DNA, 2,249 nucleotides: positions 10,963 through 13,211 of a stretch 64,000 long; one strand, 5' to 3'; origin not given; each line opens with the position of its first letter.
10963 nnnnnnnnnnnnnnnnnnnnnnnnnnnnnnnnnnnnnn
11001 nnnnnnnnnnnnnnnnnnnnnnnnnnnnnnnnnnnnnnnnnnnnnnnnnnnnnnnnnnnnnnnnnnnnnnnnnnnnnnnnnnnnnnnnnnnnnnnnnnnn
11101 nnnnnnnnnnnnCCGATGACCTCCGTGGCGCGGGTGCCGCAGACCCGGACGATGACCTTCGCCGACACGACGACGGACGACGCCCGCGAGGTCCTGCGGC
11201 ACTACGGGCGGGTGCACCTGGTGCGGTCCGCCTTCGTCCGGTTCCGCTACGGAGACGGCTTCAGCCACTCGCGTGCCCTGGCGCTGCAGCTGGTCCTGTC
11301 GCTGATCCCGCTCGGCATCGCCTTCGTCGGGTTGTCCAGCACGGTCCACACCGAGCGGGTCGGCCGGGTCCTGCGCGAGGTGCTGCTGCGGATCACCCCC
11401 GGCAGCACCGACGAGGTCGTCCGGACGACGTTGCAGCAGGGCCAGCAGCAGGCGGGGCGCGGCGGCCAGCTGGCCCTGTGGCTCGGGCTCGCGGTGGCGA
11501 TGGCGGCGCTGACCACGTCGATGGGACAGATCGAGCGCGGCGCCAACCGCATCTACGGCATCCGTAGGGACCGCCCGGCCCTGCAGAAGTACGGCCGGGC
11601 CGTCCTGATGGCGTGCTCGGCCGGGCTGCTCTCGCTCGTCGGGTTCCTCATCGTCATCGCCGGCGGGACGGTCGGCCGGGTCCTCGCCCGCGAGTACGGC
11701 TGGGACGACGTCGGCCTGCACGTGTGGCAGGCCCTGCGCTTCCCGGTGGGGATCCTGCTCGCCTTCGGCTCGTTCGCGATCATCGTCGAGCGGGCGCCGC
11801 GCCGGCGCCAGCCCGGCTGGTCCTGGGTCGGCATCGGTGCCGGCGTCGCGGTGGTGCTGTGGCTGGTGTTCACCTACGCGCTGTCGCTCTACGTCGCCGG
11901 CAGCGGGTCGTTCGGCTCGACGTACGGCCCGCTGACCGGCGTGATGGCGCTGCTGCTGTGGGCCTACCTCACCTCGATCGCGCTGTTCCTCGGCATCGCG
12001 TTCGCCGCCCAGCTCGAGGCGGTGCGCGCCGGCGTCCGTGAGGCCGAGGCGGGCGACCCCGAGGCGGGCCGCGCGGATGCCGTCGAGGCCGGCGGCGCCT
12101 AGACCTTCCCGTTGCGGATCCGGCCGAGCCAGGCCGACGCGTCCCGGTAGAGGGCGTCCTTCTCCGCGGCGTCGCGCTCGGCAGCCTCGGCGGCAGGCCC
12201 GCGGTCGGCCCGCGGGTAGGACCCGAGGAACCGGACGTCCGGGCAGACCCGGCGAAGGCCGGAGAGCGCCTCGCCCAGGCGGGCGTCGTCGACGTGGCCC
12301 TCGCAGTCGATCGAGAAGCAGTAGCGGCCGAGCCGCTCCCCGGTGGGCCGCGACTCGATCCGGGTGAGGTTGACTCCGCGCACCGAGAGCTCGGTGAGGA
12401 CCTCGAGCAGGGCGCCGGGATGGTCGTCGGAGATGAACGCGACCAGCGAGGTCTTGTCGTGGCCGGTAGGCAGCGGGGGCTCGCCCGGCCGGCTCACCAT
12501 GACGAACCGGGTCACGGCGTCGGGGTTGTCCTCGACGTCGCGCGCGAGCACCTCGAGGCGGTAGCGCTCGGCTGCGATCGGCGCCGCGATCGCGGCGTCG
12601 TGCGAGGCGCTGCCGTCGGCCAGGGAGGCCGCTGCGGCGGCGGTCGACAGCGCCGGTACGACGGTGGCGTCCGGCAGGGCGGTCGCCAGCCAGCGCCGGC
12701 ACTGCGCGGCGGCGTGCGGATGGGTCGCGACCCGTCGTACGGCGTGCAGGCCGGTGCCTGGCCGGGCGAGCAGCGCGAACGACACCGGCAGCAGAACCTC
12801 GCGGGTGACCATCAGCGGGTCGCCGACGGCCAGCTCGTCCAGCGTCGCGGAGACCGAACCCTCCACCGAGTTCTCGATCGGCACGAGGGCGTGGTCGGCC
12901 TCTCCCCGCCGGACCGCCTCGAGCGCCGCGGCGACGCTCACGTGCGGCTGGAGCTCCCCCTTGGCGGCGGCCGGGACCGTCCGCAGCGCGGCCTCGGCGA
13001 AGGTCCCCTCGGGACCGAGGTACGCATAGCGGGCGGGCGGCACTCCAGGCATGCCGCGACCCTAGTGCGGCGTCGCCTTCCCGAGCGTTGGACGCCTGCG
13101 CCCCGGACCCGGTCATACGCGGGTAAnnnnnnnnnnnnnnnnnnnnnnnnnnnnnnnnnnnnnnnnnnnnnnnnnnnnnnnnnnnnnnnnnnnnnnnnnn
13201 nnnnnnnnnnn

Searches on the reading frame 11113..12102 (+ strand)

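Call 28: search_protein_families(library=pfam, proteins=[window:11113-12102:+], max_evalue=0.001)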
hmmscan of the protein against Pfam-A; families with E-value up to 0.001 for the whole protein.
window:11113-12102:+ (329 aa): 1 family
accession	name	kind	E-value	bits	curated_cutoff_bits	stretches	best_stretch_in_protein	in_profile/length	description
PF03631.20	Virul_fac_BrkB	-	7.9e-42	144.1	33.7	1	48-303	4-257/259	Virulence factor BrkB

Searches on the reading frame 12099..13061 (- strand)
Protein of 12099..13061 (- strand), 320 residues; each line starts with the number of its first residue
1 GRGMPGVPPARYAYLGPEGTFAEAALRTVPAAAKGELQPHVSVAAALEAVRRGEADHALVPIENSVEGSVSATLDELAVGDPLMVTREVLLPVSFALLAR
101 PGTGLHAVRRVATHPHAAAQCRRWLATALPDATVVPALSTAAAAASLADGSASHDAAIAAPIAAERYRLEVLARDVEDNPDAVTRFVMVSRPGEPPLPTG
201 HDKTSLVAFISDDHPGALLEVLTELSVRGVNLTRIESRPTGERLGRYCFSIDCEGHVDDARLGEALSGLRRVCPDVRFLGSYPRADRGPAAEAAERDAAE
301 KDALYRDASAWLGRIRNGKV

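Call 28: search_protein_families(library=pfam, proteins=[window:12099-13061:-], max_evalue=0.001)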
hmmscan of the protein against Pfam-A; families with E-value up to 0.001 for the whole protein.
window:12099-13061:- (320 aa): 2 families
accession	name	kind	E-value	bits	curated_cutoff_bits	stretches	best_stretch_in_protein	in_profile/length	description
PF00800.23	PDT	-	4.1e-53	180.3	25.2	1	13-192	2-179/181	Prephenate dehydratase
PF01842.31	ACT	-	1.2e-09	38.2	27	1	209-269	5-64/66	ACT domain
